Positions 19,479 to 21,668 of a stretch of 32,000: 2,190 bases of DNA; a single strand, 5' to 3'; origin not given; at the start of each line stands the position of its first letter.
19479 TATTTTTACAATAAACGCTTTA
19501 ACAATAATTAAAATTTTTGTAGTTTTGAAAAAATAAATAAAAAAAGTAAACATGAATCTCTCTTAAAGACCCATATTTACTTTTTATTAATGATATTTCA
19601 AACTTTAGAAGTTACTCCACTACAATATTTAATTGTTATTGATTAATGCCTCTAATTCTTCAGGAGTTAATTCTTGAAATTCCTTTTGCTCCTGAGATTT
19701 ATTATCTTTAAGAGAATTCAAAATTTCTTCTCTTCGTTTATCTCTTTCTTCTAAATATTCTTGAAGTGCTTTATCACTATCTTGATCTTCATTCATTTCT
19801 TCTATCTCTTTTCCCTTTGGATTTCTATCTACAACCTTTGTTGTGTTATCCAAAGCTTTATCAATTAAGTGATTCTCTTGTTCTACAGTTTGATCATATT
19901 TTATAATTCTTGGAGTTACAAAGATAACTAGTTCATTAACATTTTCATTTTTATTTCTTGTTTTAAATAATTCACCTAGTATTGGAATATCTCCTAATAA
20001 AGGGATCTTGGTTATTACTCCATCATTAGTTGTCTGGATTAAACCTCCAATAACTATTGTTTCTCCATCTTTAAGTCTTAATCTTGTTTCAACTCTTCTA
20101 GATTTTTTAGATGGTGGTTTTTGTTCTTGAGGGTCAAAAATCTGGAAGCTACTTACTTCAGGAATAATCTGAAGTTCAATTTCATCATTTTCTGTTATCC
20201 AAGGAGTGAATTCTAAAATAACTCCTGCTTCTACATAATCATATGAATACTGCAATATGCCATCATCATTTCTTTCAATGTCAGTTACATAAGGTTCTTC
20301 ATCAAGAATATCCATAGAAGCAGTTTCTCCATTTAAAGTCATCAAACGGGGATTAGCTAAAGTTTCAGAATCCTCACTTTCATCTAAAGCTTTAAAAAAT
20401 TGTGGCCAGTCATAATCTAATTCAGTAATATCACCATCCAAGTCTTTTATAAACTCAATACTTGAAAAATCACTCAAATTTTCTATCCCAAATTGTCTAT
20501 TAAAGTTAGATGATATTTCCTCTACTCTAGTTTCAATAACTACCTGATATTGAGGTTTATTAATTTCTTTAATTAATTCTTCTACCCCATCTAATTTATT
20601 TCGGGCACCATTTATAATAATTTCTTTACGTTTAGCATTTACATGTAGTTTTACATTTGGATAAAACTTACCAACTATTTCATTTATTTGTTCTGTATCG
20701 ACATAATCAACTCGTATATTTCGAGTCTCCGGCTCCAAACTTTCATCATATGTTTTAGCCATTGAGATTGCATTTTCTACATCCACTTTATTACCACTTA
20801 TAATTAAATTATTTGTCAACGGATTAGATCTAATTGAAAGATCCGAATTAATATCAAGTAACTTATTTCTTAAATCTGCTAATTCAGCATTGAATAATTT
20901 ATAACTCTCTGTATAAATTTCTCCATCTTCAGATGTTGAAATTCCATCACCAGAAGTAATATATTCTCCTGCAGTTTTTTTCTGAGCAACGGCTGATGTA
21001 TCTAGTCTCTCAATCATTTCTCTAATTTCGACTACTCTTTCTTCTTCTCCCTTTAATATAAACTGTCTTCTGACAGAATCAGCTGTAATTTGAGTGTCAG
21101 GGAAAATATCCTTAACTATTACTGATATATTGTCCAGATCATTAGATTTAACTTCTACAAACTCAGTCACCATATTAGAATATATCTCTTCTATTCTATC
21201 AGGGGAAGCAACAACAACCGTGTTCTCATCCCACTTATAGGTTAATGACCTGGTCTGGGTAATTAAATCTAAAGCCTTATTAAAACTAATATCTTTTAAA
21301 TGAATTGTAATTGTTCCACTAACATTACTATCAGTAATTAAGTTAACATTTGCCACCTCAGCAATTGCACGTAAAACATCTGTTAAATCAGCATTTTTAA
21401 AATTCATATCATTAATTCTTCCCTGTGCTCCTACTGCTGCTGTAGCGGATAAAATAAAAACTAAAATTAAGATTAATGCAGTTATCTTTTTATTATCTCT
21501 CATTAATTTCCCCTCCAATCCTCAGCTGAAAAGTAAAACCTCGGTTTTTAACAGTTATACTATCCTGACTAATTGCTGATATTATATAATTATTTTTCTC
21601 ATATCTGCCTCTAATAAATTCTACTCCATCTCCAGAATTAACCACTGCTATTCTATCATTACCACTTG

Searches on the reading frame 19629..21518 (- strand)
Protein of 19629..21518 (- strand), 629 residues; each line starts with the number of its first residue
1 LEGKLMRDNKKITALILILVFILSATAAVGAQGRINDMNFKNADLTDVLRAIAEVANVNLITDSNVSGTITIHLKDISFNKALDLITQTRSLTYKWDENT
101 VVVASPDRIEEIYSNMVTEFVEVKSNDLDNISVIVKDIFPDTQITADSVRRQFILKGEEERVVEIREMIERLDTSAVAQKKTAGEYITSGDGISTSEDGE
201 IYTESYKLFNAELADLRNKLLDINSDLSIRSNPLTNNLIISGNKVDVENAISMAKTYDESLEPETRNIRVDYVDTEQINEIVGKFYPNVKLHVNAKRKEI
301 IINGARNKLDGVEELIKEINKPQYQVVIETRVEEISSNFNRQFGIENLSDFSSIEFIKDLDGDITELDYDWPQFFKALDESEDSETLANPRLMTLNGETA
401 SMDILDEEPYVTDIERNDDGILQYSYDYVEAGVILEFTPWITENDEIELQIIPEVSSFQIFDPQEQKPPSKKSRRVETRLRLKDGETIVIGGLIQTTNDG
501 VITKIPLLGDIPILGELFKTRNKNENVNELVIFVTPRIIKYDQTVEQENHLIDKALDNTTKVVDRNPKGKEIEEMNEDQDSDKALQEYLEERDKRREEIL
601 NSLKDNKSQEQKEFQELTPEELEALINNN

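Call 6: search_protein_families(library=pfam, proteins=[window:19629-21518:-], max_evalue=0.01)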
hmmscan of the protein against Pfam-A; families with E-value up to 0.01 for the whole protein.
window:19629-21518:- (629 aa): 8 families
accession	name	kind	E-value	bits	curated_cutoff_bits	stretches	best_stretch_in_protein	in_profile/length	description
PF00263.26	Secretin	-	9e-47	159.2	27.5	1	377-540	1-169/169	Bacterial type II and III secretion system protein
PF03958.22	Secretin_N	-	1.9e-11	44.4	28.2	1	121-174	4-65/69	Bacterial type II/III secretion system short domain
PF21305.2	type_II_gspD_N0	-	4.8e-07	30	27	1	38-75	1-38/71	GspD-like, N0 domain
PF07660.19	STN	-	5.6e-06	26.5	28.4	1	60-104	3-50/52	Secretin and TonB N terminus short domain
PF16344.10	FecR_C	-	0.00026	21.4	24.4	1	38-103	2-70/70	FecR, C-terminal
PF24471.1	KH_DEAH11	-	0.00034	20.6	27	0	287-320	34-67/70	DEAH11-like, KH-domain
PF14611.13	KH_SLS1_1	-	0.0053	17.3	24.1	0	277-319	35-65/69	SLS1 protein first KH domain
PF23249.1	KH_PARP14_3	-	0.0064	16.7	28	0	215-248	15-48/61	PARP14, third type I KH domain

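Call 11: find_encoding_contigs(protein=window:19629-21518:-, flank=10000, max_places=6)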
Protein window:19629-21518:- (629 aa): no gene with exactly this product is on record in the collection.

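Call 13: find_homologous_proteins(query=window:19629-21518:-, max_evalue=1e-20)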
Query window:19629-21518:- (629 aa): 233 proteins with E <= 1e-20 among 8000 candidates; the best 120 are listed.
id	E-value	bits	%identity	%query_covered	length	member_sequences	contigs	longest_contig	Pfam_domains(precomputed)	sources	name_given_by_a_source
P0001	0.0e+0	1333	100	99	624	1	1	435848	PF21305.3,PF03958.23,PF00263.27,PF07660.20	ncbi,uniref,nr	ncbi:flp pilus assembly protein, secretin [Halanaerobium saccharolyticum subsp. saccharolyticum DSM 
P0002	0.0e+0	1140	87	99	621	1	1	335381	PF21305.3,PF03958.23,PF00263.27,PF07660.20,PF24471.2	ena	-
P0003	0.0e+0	1115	84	97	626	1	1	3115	PF21305.3,PF03958.23,PF00263.27,PF07660.20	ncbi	ncbi:MAG: type II secretion system protein GspD [Bacillota bacterium]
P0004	2.1e-257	873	69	99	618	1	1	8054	PF21305.3,PF03958.23,PF00263.27,PF07660.20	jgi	jgi:general secretion pathway protein D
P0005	2.8e-257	873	69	99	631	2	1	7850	PF21305.3,PF03958.23,PF00263.27,PF07660.20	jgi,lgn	jgi:general secretion pathway protein D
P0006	4.6e-253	859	67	99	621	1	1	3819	PF21305.3,PF03958.23,PF00263.27,PF07660.20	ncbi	ncbi:MAG: type II secretion system protein GspD [Bacillota bacterium]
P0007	6.8e-250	849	67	99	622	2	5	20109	PF21305.3,PF03958.23,PF00263.27,PF07660.20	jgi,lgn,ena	jgi:general secretion pathway protein D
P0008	1.4e-221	755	58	96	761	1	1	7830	PF21305.3,PF01476.27,PF03958.23,PF00263.27,PF24471.2,PF23253.2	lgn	-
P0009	3.1e-221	754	62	99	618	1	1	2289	PF23249.2,PF21305.3,PF03958.23,PF00263.27,PF07660.20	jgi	-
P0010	8.3e-221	753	59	95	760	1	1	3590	PF21305.3,PF01476.27,PF03958.23,PF00263.27,PF24471.2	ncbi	-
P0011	1.2e-220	752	61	99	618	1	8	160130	PF23249.2,PF21305.3,PF03958.23,PF00263.27,PF07660.20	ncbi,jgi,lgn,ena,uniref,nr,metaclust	ncbi:general secretion pathway protein D [Halanaerobium saccharolyticum]|uniref:General secretion pa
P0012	2.1e-220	751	61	99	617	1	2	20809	PF23249.2,PF21305.3,PF03958.23,PF00263.27,PF07660.20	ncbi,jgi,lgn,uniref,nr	ncbi:type II and III secretion system protein [Halanaerobium sp.]|jgi:general secretion pathway prot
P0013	1.3e-219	749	60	96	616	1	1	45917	PF03958.23,PF00263.27,PF07660.20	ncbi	-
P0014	2.5e-217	741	59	99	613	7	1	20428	PF03958.23,PF00263.27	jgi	-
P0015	1.3e-215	735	59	96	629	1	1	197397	PF03958.23,PF00263.27,PF24471.2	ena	-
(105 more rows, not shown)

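Call 16: find_related_loci(query=A1, collection=genome_contigs, flank=10000)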
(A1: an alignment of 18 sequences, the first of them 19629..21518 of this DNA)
Query A1 (629 aa) in genome_contigs; peptide patterns used: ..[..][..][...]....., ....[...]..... (x = any residue, [..] = any of these).
57 stretches matched a pattern; 35 encode a relative of the query (tblastn E <= 1e-3); 32 distinct loci.
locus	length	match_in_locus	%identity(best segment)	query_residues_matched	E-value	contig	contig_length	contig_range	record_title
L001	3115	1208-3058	84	1-615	0e+0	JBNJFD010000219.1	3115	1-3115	MAG: Bacillota bacterium isolate Y22_7dBSd1.bin.80 NODE_26541_length_3115_cov_14.839523, whole genome shotgun sequence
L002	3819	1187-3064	67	1-629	0e+0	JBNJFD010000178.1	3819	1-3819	MAG: Bacillota bacterium isolate Y22_7dBSd1.bin.80 NODE_18720_length_3819_cov_10.905376, whole genome shotgun sequence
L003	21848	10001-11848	59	1-627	0e+0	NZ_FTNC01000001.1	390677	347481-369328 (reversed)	Halanaerobium kushneri strain ATCC 700103, whole genome shotgun sequence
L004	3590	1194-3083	58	1-626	0e+0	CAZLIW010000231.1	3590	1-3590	MAG TPA_asm: uncultured Halanaerobium sp. isolate binchicken_co13_180 genome assembly, contig: NODE_46922_length_3590_co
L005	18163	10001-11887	58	1-628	0e+0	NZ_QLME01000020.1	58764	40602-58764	Halanaerobium saccharolyticum strain MSL 17.2 Ga0206410_120, whole genome shotgun sequence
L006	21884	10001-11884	57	1-629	0e+0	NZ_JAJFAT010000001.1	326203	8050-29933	Halanaerobium polyolivorans strain Z-7514 NODE_1_length_326203_cov_188.744519, whole genome shotgun sequence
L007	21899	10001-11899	57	1-628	0e+0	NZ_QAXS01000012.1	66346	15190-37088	Halanaerobium saccharolyticum strain WC1 Ga0213556_112, whole genome shotgun sequence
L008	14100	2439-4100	62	1-558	0e+0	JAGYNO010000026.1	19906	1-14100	MAG: Halanaerobium sp. isolate M55B147 26, whole genome shotgun sequence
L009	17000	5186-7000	56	19-628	0e+0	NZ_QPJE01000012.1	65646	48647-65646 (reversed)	Halanaerobium sp. MA284_MarDTE_T2 Ga0255678_112, whole genome shotgun sequence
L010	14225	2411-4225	56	19-628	0e+0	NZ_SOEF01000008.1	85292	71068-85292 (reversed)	Halanaerobium congolense strain DSMZ 11287 Ga0206404_108, whole genome shotgun sequence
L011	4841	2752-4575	52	1-628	0e+0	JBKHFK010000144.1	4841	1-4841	MAG: Halanaerobium sp. isolate D1M05_43 NODE_17551_length_4841_cov_4.484120, whole genome shotgun sequence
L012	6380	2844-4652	55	23-614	0e+0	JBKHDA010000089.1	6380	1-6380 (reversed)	MAG: Halanaerobium sp. isolate D1M03_23 NODE_6966_length_6380_cov_15.101976, whole genome shotgun sequence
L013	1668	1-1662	58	70-629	0e+0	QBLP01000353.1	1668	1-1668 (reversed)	MAG: Halanaerobium sp. isolate 5-U2 scaffold_663, whole genome shotgun sequence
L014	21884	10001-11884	50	22-627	0e+0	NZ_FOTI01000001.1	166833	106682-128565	Halanaerobium salsuginis strain ATCC 51327, whole genome shotgun sequence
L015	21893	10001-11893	56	3-628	0e+0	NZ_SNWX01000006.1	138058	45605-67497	Halanaerobium saccharolyticum strain MA284_T2 Ga0255679_106, whole genome shotgun sequence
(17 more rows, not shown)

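Call 19: find_encoding_contigs(protein=P0002, flank=10000, max_places=3)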
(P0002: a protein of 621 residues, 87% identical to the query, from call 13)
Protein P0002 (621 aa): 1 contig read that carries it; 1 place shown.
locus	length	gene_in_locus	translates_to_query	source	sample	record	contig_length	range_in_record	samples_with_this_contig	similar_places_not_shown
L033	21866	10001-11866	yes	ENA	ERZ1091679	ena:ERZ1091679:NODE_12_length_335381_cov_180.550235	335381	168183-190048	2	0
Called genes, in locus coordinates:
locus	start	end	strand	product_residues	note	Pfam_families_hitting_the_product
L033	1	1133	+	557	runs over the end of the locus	PF05157:MshEN, PF00437:T2SSE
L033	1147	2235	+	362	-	PF00437:T2SSE, PF13555:AAA_29 (faint)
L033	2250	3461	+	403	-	PF28597:T2SSF_N, PF00482:T2SSF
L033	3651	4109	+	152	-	PF07963:N_methyl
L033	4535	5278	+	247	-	PF06750:A24_N_bact, PF01478:Peptidase_A24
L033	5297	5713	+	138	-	-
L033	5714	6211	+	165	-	PF07963:N_methyl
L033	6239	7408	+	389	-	PF14341:PilX_N (faint)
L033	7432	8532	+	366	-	PF11104:PilM_2, PF06723:MreB_Mbl (weak), PF14450:FtsA, PF11104:PilM_2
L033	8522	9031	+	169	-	PF05137:PilN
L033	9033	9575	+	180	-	PF04612:T2SSM (faint)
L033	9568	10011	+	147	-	-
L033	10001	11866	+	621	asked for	PF03958:Secretin_N (faint), PF07660:STN (faint), PF21305:type_II_gspD_N0 (weak), PF24471:KH_DEAH11 (faint), PF00263:Secretin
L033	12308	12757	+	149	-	PF07963:N_methyl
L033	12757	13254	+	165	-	PF07963:N_methyl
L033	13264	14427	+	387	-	-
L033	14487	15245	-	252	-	PF00196:GerE, PF08281:Sigma70_r4_2 (weak)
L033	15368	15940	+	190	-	-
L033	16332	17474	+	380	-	PF23981:DUF7305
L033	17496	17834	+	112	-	PF07963:N_methyl (weak)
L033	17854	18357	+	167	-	PF07963:N_methyl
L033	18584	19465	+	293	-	PF01063:Aminotran_4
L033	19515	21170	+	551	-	PF00920:ILVD_EDD_N, PF24877:ILV_EDD_C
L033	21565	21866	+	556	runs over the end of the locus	PF02776:TPP_enzyme_N, PF00205:TPP_enzyme_M, PF02775:TPP_enzyme_C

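Call 20: find_encoding_contigs(protein=P0007, flank=10000, max_places=5)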
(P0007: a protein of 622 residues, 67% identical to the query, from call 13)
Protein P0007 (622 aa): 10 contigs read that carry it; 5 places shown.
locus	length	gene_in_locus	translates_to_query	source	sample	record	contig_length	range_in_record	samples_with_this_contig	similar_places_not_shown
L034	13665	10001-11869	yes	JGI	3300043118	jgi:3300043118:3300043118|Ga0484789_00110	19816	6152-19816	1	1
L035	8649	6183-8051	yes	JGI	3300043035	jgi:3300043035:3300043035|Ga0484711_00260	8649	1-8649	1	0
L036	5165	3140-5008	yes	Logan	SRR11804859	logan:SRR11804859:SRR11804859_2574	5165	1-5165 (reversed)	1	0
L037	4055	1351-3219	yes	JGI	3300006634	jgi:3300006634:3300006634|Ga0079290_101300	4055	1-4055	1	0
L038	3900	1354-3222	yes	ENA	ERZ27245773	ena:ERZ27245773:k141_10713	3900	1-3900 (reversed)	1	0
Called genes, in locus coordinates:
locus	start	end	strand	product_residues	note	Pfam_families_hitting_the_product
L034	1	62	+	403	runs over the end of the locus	PF28597:T2SSF_N, PF00482:T2SSF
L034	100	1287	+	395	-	PF07963:N_methyl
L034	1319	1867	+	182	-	PF07963:N_methyl (faint)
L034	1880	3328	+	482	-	PF16241:DUF4900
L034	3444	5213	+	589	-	PF04932:Wzy_C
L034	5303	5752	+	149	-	PF07963:N_methyl (weak)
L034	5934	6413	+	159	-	PF07963:N_methyl (weak)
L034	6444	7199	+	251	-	PF06750:A24_N_bact, PF01478:Peptidase_A24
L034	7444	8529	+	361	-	PF11104:PilM_2, PF06723:MreB_Mbl (weak), PF14450:FtsA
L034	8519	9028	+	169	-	PF05137:PilN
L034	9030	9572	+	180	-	PF04612:T2SSM (weak)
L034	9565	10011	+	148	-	-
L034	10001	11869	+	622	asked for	PF03958:Secretin_N (faint), PF07660:STN (faint), PF21305:type_II_gspD_N0 (weak), PF00263:Secretin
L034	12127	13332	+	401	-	PF14690:Zn_ribbon_ISL3, PF01610:DDE_Tnp_ISL3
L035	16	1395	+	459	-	PF04932:Wzy_C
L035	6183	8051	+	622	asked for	PF03958:Secretin_N (faint), PF07660:STN (faint), PF21305:type_II_gspD_N0 (weak), PF00263:Secretin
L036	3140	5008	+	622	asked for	PF03958:Secretin_N (faint), PF07660:STN (faint), PF21305:type_II_gspD_N0 (weak), PF00263:Secretin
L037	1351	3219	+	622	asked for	PF03958:Secretin_N (faint), PF07660:STN (faint), PF21305:type_II_gspD_N0 (weak), PF00263:Secretin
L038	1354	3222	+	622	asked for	PF03958:Secretin_N (faint), PF07660:STN (faint), PF21305:type_II_gspD_N0 (weak), PF00263:Secretin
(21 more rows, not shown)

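Call 21: find_encoding_contigs(protein=P0004, flank=10000, max_places=3)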
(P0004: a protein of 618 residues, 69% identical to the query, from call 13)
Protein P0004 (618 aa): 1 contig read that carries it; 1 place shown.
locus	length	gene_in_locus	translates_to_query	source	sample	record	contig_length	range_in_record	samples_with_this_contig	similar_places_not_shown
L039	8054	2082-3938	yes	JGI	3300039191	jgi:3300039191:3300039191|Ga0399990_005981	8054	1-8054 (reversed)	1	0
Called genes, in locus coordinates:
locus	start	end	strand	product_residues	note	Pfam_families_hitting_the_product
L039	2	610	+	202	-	PF11104:PilM_2, PF06723:MreB_Mbl (weak), PF14450:FtsA, PF11104:PilM_2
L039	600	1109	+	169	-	PF05137:PilN (weak)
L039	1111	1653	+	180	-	PF04612:T2SSM (weak)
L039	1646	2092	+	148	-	-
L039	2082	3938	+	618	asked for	PF03958:Secretin_N (faint), PF07660:STN (faint), PF21305:type_II_gspD_N0 (weak), PF00263:Secretin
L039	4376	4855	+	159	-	PF07963:N_methyl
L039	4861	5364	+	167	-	PF07963:N_methyl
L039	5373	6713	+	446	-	-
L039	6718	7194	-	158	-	PF27685:TraJ (weak), PF00196:GerE, PF08281:Sigma70_r4_2 (weak)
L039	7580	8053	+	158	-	?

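Call 22: find_encoding_contigs(protein=P0005, flank=10000, max_places=3)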
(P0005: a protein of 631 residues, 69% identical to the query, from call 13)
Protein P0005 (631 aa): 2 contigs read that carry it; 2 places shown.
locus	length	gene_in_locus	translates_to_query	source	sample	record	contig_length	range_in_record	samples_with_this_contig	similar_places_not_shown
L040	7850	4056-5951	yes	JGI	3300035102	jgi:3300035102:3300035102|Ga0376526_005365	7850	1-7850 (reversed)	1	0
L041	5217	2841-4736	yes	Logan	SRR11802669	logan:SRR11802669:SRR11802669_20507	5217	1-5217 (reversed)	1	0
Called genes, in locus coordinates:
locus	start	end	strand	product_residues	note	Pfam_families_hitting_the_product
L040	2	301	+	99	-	?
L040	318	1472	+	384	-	-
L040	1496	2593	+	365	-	PF11104:PilM_2, PF14450:FtsA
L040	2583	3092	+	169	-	PF05137:PilN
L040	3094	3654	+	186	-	-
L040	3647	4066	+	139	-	-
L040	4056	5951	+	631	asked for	PF03958:Secretin_N (faint), PF07660:STN (faint), PF21305:type_II_gspD_N0 (weak), PF00263:Secretin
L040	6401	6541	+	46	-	-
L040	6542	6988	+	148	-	PF07963:N_methyl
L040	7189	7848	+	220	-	?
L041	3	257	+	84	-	?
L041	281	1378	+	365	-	PF11104:PilM_2, PF14450:FtsA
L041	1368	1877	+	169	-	PF05137:PilN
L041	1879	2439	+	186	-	-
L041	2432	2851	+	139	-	-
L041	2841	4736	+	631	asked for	PF03958:Secretin_N (faint), PF07660:STN (faint), PF21305:type_II_gspD_N0 (weak), PF00263:Secretin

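Call 54: search_protein_families(library=pfam, proteins=[L033:13264-14427:+, L033:12308-12757:+], max_evalue=0.01)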
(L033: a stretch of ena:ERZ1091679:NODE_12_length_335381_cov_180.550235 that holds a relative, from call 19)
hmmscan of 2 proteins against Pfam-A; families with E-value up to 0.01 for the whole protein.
L033:13264-14427:+ (387 aa): 2 families
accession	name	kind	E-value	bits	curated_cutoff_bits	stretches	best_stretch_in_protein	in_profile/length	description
PF14341.11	PilX_N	-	7.2e-05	23.1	25.5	1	9-58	2-51/51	PilX N-terminal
PF11999.13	Ice_binding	-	0.00023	21.3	28.7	1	278-327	147-196/208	Ice-binding-like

L033:12308-12757:+ (149 aa): 1 family
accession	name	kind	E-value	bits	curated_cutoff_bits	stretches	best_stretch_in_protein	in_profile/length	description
PF07963.17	N_methyl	-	3.1e-08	33.3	21.2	1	7-29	4-26/27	Prokaryotic N-terminal methylation motif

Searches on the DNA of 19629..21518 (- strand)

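Call 17: search_rna_families(sources=[L001, L002, L003, L004, L005, L006, L007, L008, L009, L010, L011], threshold=gathering)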
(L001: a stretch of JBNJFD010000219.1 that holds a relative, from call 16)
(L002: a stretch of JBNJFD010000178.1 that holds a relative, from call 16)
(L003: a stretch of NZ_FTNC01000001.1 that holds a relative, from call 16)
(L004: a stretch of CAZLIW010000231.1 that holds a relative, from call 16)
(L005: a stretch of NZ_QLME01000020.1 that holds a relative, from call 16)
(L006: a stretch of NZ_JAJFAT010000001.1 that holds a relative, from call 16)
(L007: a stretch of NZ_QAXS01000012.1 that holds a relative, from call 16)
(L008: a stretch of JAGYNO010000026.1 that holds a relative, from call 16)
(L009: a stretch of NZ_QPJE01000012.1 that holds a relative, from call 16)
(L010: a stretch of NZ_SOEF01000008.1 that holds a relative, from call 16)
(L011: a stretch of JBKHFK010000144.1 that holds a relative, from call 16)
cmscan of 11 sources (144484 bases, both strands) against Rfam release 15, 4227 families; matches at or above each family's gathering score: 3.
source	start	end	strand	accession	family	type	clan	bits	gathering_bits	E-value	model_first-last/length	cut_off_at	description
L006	12020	12190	+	RF02001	group-II-D1D4-3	Intron;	CL00102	148.3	32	1.4e-30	1-170/170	no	Group II catalytic intron D1-D4-3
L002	3256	3340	+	RF01051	c-di-GMP-I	Cis-reg; riboswitch;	CL00126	54.7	35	1.4e-07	1-87/87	no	c-di-GMP-I riboswitch aptamer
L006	12242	12328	+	RF01998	group-II-D1D4-1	Intron;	CL00102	47.8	35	3.6e-05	1-84/84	no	Group II catalytic intron D1-D4-1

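Call 18: search_rna_families(sources=[L012, L013, L014, L015, L016, L017, L018, L019, L020, L021, L022], threshold=gathering)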
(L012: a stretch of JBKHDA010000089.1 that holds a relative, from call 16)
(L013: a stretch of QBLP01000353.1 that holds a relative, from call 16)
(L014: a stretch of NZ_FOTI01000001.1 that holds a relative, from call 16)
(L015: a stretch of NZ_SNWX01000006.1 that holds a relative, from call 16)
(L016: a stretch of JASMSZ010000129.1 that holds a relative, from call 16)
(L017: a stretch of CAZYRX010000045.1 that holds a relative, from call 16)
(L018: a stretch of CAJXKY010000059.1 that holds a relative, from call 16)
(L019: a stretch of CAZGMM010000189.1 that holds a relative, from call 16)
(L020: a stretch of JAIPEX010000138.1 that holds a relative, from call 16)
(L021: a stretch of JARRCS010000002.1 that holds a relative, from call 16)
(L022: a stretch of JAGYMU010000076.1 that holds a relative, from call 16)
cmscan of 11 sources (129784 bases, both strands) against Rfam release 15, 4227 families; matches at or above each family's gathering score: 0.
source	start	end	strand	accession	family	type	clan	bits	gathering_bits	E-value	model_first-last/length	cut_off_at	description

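Call 23: search_rna_families(sources=[L033, L034, L035, L036, L037, L038, L039, L040, L041, L023, L024, L025, L026], threshold=gathering, show_alignments=6)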
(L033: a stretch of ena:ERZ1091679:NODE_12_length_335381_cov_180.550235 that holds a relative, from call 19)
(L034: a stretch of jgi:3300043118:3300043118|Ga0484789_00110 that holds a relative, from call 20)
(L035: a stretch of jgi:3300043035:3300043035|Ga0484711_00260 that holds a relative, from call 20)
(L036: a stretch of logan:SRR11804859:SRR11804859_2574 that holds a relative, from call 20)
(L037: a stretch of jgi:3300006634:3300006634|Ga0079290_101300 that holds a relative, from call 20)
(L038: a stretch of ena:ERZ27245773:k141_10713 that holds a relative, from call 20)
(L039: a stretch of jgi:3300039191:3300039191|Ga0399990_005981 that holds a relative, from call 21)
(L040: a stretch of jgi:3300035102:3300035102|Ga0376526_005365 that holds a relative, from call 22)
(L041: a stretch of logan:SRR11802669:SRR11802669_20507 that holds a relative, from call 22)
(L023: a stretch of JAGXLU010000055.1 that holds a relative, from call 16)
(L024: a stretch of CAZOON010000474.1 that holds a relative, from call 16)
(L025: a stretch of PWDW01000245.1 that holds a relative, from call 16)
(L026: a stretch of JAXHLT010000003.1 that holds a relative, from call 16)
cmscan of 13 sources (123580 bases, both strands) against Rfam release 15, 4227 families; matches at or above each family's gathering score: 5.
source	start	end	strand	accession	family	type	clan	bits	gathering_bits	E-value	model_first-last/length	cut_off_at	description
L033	12052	12136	+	RF01051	c-di-GMP-I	Cis-reg; riboswitch;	CL00126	52.7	35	3.7e-07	1-87/87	no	c-di-GMP-I riboswitch aptamer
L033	16171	16254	+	RF01051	c-di-GMP-I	Cis-reg; riboswitch;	CL00126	51.6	35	6.7e-07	1-87/87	no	c-di-GMP-I riboswitch aptamer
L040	6152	6236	+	RF01051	c-di-GMP-I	Cis-reg; riboswitch;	CL00126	51.6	35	6.9e-07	1-87/87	no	c-di-GMP-I riboswitch aptamer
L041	4937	5021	+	RF01051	c-di-GMP-I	Cis-reg; riboswitch;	CL00126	51.6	35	6.9e-07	1-87/87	no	c-di-GMP-I riboswitch aptamer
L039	4124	4208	+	RF01051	c-di-GMP-I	Cis-reg; riboswitch;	CL00126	50.5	35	1.3e-06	1-87/87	no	c-di-GMP-I riboswitch aptamer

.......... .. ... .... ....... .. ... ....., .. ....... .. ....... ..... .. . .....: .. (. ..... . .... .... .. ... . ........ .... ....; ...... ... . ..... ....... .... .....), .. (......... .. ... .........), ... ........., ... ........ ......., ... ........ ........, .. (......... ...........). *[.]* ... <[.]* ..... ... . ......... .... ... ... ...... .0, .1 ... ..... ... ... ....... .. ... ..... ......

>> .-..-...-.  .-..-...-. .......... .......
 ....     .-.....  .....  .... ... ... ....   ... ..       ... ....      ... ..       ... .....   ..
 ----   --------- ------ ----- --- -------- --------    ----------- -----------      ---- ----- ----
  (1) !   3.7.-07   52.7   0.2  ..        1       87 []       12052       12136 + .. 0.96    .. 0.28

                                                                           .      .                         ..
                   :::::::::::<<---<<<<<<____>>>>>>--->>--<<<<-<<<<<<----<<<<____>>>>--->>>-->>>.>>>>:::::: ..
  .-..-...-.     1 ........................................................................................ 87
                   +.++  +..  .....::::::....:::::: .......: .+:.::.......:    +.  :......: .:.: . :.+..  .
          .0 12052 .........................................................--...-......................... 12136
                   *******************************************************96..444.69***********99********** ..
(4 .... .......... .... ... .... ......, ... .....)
